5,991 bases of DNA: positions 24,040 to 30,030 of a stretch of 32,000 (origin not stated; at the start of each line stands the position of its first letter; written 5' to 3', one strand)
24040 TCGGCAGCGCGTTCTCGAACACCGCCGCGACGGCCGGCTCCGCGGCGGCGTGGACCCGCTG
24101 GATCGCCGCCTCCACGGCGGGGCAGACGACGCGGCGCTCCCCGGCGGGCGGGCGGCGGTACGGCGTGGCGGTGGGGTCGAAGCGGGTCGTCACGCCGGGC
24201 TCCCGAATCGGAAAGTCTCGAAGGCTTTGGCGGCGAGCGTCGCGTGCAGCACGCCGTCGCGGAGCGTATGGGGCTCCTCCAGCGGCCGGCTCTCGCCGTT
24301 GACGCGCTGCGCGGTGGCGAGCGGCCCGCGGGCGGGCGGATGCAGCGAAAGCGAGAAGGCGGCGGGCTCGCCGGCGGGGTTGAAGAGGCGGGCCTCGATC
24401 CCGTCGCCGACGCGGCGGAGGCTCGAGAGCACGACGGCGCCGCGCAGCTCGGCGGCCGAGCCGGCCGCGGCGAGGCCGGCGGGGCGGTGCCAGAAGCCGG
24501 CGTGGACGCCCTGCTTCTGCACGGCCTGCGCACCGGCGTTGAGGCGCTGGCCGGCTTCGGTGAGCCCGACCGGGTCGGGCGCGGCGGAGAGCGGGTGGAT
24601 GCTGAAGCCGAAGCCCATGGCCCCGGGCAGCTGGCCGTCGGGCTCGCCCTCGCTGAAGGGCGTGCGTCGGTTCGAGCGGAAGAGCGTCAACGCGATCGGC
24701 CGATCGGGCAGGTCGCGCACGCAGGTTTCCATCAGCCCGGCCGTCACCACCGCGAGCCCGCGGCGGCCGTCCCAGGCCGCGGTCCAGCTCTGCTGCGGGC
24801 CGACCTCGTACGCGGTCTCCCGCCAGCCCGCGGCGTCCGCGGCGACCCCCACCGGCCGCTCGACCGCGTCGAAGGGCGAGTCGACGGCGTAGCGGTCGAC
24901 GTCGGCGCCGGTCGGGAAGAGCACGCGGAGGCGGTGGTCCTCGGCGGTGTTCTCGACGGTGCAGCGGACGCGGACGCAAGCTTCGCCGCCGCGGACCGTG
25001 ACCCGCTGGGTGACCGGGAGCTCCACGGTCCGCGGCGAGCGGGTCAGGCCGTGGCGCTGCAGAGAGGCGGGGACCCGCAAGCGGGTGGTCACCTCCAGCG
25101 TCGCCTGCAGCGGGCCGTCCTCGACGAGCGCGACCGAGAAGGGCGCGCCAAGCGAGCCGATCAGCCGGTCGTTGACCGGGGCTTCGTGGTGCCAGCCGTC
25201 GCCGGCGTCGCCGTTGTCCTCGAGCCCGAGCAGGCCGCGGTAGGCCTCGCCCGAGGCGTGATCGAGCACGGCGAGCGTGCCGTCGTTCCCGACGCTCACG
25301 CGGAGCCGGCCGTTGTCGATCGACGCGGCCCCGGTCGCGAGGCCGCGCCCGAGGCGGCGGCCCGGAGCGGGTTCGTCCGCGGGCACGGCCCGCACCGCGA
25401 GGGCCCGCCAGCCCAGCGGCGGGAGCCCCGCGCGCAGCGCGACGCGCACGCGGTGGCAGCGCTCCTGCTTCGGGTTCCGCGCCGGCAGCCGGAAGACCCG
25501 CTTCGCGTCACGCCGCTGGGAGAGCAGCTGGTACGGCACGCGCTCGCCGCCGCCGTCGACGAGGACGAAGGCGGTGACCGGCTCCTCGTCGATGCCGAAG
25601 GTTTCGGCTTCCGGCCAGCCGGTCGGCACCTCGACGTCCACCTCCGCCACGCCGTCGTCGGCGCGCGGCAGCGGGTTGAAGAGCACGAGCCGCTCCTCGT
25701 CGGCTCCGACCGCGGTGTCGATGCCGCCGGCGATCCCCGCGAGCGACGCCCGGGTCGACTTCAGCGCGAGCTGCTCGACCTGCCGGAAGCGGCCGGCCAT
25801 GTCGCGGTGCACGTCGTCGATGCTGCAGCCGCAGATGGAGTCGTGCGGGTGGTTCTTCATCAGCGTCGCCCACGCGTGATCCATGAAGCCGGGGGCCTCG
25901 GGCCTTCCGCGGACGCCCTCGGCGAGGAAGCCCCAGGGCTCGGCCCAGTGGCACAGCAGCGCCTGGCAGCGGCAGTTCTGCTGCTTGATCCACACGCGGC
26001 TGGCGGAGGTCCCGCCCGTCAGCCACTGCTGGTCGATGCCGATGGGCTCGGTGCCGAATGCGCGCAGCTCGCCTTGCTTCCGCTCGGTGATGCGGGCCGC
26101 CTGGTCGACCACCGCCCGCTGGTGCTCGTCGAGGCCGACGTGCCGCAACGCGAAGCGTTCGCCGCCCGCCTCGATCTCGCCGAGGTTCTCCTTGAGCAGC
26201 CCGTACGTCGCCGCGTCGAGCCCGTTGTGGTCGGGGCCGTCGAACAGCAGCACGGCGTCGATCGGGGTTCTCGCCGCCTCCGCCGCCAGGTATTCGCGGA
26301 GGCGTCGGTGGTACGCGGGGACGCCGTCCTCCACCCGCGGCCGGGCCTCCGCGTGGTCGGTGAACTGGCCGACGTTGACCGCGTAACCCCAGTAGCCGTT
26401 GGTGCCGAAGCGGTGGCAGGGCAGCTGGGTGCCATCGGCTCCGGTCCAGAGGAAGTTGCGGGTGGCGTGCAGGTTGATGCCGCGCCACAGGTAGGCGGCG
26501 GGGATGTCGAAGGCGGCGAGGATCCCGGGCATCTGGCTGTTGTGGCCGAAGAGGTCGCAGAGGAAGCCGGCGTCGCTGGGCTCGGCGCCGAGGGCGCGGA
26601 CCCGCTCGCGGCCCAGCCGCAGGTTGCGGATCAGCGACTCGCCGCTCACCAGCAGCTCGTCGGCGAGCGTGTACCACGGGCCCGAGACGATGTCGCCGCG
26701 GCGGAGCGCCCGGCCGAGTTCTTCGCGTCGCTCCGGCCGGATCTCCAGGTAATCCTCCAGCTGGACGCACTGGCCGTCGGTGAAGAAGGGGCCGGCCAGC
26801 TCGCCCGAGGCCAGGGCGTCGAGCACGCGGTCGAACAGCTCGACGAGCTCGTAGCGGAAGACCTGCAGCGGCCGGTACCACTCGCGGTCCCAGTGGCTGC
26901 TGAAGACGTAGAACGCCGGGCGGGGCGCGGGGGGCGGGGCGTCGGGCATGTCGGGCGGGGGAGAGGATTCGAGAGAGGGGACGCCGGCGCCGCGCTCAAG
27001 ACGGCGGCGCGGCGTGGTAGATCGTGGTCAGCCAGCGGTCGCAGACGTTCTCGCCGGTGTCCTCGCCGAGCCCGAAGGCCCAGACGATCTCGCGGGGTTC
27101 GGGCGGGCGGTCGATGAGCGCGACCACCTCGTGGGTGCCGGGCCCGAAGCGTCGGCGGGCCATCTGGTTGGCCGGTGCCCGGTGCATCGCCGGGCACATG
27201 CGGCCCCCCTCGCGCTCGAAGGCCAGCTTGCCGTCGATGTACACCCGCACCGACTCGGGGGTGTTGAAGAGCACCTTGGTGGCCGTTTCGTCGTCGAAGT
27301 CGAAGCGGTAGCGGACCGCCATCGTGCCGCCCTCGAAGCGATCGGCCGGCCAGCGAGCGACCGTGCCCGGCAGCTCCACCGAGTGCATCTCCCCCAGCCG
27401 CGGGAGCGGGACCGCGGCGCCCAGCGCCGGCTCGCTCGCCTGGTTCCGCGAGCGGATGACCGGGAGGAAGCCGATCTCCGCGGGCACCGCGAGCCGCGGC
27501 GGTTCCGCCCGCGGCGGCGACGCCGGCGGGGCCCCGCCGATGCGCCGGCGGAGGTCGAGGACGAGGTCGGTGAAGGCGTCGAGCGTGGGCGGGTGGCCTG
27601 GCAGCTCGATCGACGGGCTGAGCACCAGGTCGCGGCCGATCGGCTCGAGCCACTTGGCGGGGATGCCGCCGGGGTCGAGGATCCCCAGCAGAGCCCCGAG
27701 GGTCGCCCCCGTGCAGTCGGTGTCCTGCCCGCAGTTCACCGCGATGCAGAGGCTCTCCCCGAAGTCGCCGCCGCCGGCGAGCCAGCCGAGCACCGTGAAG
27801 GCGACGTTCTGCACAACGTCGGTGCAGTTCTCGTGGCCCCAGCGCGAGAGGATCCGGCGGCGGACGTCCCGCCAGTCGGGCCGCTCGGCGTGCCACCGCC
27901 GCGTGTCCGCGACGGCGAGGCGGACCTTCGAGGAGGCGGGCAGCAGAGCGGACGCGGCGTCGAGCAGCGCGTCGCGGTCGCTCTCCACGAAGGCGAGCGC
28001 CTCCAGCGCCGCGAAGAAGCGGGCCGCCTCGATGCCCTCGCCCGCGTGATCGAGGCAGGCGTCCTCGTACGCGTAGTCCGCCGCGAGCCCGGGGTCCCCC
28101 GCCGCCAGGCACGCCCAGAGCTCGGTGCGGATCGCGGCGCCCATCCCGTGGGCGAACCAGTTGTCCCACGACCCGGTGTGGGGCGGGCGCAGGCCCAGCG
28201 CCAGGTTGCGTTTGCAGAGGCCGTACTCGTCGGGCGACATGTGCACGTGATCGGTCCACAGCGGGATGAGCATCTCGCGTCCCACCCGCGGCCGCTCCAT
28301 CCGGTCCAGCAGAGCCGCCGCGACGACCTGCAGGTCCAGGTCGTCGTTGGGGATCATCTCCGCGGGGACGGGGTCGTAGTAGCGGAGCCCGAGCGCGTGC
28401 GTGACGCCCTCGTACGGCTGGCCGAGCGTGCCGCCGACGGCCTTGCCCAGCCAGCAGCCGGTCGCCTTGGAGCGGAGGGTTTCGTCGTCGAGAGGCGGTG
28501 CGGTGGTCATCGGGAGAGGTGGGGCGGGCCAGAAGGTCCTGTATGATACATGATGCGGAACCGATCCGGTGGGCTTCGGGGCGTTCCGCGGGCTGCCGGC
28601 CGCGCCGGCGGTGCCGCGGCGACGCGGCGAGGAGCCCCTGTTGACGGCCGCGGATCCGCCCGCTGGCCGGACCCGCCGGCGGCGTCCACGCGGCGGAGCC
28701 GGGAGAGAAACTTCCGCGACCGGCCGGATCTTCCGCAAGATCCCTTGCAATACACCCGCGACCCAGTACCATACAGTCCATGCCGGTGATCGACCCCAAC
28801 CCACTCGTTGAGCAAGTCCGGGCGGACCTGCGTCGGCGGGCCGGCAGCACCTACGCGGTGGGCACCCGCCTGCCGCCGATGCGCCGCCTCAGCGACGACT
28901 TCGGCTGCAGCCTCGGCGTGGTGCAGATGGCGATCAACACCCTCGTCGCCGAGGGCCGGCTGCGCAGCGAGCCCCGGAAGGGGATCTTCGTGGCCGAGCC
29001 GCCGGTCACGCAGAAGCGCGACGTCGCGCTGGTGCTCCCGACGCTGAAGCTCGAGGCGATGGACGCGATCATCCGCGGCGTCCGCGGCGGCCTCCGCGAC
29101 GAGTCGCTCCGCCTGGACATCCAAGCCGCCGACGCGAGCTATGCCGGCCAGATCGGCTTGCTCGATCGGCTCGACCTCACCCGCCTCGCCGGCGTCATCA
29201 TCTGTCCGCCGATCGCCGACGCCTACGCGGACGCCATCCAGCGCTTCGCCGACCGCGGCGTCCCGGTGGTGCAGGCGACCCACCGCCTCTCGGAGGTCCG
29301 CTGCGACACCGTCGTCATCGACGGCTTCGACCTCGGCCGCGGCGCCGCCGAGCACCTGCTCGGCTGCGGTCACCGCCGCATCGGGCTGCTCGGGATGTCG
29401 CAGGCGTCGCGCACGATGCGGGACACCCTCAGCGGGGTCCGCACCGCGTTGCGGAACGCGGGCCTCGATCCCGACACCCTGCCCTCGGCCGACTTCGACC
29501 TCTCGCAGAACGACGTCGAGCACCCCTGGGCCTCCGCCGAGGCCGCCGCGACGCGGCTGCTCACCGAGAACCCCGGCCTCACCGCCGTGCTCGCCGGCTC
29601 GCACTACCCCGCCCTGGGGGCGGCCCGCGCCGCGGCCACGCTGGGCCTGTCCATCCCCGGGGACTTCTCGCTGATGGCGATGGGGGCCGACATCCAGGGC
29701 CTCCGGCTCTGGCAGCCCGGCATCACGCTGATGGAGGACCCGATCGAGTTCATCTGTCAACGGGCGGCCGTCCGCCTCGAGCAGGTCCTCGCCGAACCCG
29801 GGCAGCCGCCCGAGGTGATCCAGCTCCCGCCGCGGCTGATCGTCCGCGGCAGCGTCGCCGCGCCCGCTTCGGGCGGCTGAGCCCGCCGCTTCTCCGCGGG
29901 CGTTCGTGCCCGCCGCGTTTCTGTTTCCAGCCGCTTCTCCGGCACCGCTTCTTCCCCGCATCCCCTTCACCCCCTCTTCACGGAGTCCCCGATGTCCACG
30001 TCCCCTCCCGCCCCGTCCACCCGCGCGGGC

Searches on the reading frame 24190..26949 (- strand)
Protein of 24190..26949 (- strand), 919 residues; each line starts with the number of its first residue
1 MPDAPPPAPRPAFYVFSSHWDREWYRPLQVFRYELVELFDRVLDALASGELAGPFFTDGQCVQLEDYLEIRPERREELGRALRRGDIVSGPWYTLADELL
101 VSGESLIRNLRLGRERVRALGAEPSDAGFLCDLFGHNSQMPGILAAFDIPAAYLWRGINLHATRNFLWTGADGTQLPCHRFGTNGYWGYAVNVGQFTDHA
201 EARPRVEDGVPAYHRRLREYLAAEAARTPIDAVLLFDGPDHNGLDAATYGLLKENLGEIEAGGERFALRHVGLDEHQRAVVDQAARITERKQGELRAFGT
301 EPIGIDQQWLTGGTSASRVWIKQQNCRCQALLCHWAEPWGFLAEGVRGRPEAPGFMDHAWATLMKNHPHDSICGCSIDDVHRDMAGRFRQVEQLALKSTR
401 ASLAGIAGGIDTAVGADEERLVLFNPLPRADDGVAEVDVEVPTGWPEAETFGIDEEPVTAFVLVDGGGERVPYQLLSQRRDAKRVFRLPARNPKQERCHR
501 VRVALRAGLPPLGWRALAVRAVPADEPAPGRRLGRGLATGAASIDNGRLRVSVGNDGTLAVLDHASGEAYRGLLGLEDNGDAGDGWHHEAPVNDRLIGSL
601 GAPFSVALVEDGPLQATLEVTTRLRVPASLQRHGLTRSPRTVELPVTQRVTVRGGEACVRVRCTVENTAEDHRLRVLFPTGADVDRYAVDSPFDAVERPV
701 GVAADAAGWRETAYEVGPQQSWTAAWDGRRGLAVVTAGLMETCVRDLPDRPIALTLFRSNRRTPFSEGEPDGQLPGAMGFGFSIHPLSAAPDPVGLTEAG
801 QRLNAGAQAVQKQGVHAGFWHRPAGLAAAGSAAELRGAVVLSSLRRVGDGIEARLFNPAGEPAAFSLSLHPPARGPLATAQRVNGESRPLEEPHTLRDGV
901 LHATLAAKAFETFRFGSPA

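Call 12: search_protein_families(library=pfam, proteins=[window:24190-26949:-])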
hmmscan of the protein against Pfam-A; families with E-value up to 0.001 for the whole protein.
window:24190-26949:- (919 aa): 3 families
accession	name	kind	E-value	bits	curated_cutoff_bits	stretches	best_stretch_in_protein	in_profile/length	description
PF01074.27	Glyco_hydro_38N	-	8.9e-19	68.4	25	1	15-203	5-188/270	Glycosyl hydrolases family 38 N-terminal domain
PF07748.19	Glyco_hydro_38C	-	9.1e-12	46.1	25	1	544-759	1-199/206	Glycosyl hydrolases family 38 C-terminal domain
PF09261.16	Alpha-mann_mid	-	7.9e-08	32.7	31.1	1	313-403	5-93/96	Alpha mannosidase middle domain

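Call 22: search_solved_structures(query=window:24190-26949:-, show_alignments=2, max_evalue=0.001)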
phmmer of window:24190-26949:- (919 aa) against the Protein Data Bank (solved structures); distinct sequences matched with E-value up to 0.001: 9.
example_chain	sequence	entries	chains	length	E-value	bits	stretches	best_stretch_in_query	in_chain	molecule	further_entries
5kbp_A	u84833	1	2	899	1.2e-77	265.2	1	11-778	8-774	Glycosyl hydrolase, family 38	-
3lvt_A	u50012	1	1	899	1.2e-77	265.2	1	11-778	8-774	Glycosyl hydrolase, family 38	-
2wyh_A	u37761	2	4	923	3.7e-71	243.7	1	5-760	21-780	ALPHA-MANNOSIDASE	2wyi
7ufr_A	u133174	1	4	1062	4.5e-08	34.9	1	17-187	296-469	Alpha-mannosidase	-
7ufu_A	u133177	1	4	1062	4.7e-07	31.6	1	17-187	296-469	Alpha-mannosidase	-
6lz1_A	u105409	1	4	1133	1.1e-06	30.4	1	17-188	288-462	Ams1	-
7dd9_A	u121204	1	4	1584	1.8e-06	29.6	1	17-188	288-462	Alpha-mannosidase,ZZ-type zinc finger-containing protein P35G2.11c,Maltose/maltodextrin-bi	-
5jm0_A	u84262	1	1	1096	3.2e-05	25.5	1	18-186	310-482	Alpha-mannosidase,Alpha-mannosidase,Alpha-mannosidase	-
7vqo_A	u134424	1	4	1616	0.00027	22.5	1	19-186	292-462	Ams1, Nbr1 and malE fusion protein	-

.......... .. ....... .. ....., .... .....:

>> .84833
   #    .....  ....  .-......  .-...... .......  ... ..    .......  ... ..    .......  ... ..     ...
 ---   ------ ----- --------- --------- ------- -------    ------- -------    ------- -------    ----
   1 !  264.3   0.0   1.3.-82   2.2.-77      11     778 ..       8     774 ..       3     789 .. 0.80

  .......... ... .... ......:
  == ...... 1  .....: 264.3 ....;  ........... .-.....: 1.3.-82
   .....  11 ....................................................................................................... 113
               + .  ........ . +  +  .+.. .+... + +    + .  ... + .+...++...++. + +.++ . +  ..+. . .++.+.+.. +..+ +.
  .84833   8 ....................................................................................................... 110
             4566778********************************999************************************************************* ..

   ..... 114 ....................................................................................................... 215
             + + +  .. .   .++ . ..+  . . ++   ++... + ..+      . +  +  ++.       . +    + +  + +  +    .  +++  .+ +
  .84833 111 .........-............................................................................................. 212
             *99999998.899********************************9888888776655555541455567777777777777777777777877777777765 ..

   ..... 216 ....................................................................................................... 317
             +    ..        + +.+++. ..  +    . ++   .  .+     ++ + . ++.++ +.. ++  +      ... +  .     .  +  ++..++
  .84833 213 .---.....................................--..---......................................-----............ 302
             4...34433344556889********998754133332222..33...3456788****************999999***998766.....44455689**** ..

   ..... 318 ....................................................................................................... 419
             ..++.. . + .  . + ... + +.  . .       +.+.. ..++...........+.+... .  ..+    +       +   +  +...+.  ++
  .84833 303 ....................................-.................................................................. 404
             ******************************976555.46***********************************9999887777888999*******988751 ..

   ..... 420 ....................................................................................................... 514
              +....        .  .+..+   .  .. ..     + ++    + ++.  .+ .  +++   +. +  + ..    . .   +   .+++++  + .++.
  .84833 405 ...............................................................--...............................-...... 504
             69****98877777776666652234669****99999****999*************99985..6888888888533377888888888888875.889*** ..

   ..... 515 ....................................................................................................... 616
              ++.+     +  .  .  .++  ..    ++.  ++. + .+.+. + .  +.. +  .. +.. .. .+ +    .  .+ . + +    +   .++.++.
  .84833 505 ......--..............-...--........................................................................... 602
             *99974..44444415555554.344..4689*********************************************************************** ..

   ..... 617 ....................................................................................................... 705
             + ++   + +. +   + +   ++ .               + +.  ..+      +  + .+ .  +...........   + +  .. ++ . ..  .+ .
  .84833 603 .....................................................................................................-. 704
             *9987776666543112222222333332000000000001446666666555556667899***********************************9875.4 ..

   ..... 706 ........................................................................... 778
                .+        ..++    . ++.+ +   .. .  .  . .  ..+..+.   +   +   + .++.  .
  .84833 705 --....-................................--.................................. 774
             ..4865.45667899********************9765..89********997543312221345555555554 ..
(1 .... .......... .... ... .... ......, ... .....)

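Call 24: find_homologous_proteins(query=window:24190-26949:-, max_evalue=1e-30)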
Query window:24190-26949:- (919 aa): 6450 proteins with E <= 1e-30 among 8000 candidates; the best 120 are listed.
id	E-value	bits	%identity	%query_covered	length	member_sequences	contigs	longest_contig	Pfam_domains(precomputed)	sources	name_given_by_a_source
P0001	0.0e+0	2120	100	100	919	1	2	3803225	PF09261.17,PF07748.20,PF01074.29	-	-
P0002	0.0e+0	1570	75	100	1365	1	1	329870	PF03747.20,PF09261.17,PF07748.20,PF01074.29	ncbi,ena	-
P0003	0.0e+0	1187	59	99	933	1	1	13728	PF09261.17,PF07748.20,PF01074.29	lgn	-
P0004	8.8e-280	949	50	100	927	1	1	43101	PF09261.17,PF07748.20,PF01074.29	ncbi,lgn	-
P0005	2.0e-268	912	50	99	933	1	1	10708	PF09261.17,PF07748.20,PF01074.29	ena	-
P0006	2.2e-251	855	48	99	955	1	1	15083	PF09261.17,PF07748.20,PF01074.29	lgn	-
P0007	2.5e-249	848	47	99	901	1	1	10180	PF09261.17,PF07748.20,PF01074.29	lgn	-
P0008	1.3e-246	839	47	99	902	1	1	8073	PF09261.17,PF07748.20,PF01074.29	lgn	-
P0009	1.5e-246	839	47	99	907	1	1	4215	PF09261.17,PF07748.20,PF01074.29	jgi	jgi:alpha-mannosidase/mannosylglycerate hydrolase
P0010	1.1e-243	830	47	99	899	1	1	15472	PF09261.17,PF07748.20,PF01074.29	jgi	jgi:alpha-mannosidase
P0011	2.4e-243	829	47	99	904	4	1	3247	PF09261.17,PF07748.20,PF01074.29,PF17677.8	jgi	jgi:hypothetical protein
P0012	6.5e-243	827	46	99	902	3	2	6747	PF09261.17,PF07748.20,PF01074.29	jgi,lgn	-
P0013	4.0e-241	821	45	99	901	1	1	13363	PF09261.17,PF07748.20,PF01074.29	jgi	jgi:alpha-mannosidase/mannosylglycerate hydrolase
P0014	4.7e-241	821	46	99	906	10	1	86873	PF09261.17,PF07748.20,PF01074.29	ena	-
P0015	1.1e-240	820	47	99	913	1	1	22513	PF09261.17,PF07748.20,PF01074.29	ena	-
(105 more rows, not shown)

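Call 25: find_encoding_contigs(protein=P0002, flank=10000, max_places=3)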
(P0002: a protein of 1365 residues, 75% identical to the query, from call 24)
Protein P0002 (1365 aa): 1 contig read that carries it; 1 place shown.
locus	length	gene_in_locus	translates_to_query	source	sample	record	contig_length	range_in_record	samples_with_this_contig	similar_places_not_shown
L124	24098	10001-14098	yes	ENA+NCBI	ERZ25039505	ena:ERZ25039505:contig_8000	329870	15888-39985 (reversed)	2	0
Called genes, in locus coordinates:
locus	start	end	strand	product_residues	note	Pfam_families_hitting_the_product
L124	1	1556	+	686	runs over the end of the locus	PF00348:polyprenyl_synt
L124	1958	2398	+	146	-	PF00072:Response_reg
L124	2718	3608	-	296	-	PF01368:DHH (weak), PF02272:DHHA1 (weak)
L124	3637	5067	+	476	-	-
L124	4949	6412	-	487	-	-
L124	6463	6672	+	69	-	-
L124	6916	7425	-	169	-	-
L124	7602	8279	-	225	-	PF07963:N_methyl (weak), PF07596:SBP_bac_10 (weak)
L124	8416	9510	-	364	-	PF00392:GntR, PF14502:HTH_41 (weak), PF00532:Peripla_BP_1, PF13407:Peripla_BP_4, PF13377:Peripla_BP_3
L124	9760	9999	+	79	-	-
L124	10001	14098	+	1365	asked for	PF03747:ADP_ribosyl_GH, PF01074:Glyco_hydro_38N, PF09261:Alpha-mann_mid (weak), PF07748:Glyco_hydro_38C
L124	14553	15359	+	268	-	PF01925:TauE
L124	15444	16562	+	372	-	PF10005:Zn_ribbon_DZR_6, PF15887:Peptidase_Mx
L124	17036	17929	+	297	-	PF01118:Semialdhyde_dh, PF22698:Semialdhyde_dhC_1, PF02774:Semialdhyde_dhC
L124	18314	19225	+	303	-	PF01261:AP_endonuc_2 (weak)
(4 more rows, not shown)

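Call 56: find_encoding_contigs(protein=P0003, flank=10000, max_places=2)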
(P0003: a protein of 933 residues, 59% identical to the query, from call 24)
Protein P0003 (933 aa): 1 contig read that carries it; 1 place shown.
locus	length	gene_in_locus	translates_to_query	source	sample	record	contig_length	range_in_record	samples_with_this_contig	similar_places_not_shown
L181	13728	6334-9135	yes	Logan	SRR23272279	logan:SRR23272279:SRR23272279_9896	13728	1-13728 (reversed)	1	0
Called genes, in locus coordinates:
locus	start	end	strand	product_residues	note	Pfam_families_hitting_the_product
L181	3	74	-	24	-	?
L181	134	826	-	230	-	PF07963:N_methyl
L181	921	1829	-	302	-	-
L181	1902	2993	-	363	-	PF00392:GntR, PF00532:Peripla_BP_1, PF13407:Peripla_BP_4, PF13377:Peripla_BP_3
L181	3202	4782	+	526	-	PF00884:Sulfatase, PF01663:Phosphodiest (faint), PF16347:SGSH_C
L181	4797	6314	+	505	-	PF03747:ADP_ribosyl_GH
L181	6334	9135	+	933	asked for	PF01074:Glyco_hydro_38N, PF09261:Alpha-mann_mid, PF07748:Glyco_hydro_38C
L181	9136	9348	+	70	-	PF13683:rve_3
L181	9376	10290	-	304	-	PF02311:AraC_binding, PF00165:HTH_AraC (weak), PF12833:HTH_18, PF00165:HTH_AraC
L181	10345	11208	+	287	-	PF05721:PhyH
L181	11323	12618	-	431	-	PF01408:GFO_IDH_MocA, PF02894:GFO_IDH_MocA_C, PF22725:GFO_IDH_MocA_C3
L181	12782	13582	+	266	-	PF02311:AraC_binding (weak), PF12833:HTH_18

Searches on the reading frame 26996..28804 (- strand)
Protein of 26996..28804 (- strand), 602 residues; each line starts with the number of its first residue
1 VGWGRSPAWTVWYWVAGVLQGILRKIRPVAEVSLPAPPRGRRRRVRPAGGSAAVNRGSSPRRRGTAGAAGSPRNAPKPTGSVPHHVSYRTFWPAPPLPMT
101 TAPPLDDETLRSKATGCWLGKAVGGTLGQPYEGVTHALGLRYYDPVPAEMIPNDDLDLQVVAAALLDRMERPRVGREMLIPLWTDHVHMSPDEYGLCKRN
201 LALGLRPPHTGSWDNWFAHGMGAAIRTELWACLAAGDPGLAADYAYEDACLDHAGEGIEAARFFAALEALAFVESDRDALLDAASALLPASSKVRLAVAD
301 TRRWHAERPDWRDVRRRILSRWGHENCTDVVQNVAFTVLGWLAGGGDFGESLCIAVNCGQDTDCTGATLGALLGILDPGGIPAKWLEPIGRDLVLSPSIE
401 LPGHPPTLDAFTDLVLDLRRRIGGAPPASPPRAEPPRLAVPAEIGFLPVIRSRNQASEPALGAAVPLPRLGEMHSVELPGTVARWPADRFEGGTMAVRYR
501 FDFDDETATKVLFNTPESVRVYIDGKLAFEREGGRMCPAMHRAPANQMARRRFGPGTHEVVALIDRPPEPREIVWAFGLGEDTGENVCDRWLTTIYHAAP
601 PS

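Call 12: search_protein_families(library=pfam, proteins=[window:26996-28804:-])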
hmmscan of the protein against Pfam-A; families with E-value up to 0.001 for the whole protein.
window:26996-28804:- (602 aa): 1 family
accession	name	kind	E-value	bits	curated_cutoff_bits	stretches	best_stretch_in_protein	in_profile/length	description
PF03747.19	ADP_ribosyl_GH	-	1.4e-35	123.8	26.2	1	116-382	1-285/287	ADP-ribosylglycohydrolase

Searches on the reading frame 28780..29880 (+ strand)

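Call 12: search_protein_families(library=pfam, proteins=[window:28780-29880:+])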
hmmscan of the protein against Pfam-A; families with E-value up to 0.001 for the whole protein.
window:28780-29880:+ (366 aa): 5 families
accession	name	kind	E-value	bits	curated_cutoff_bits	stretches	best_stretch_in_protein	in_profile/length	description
PF13377.12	Peripla_BP_3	-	2.3e-24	86.8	26.5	1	190-359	1-167/167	Periplasmic binding protein-like domain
PF00532.27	Peripla_BP_1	-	5.9e-15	55.9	22.2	1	127-353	49-277/281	Periplasmic binding proteins and sugar binding domain of LacI family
PF13407.12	Peripla_BP_4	-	5.1e-11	43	35.1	1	82-314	1-229/258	Periplasmic binding protein domain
PF00392.27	GntR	-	2.6e-10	40.2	27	1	10-71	2-64/64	Bacterial regulatory proteins, gntR family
PF14502.12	HTH_41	-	9.1e-06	25.4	25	1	27-61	2-36/48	Helix-turn-helix domain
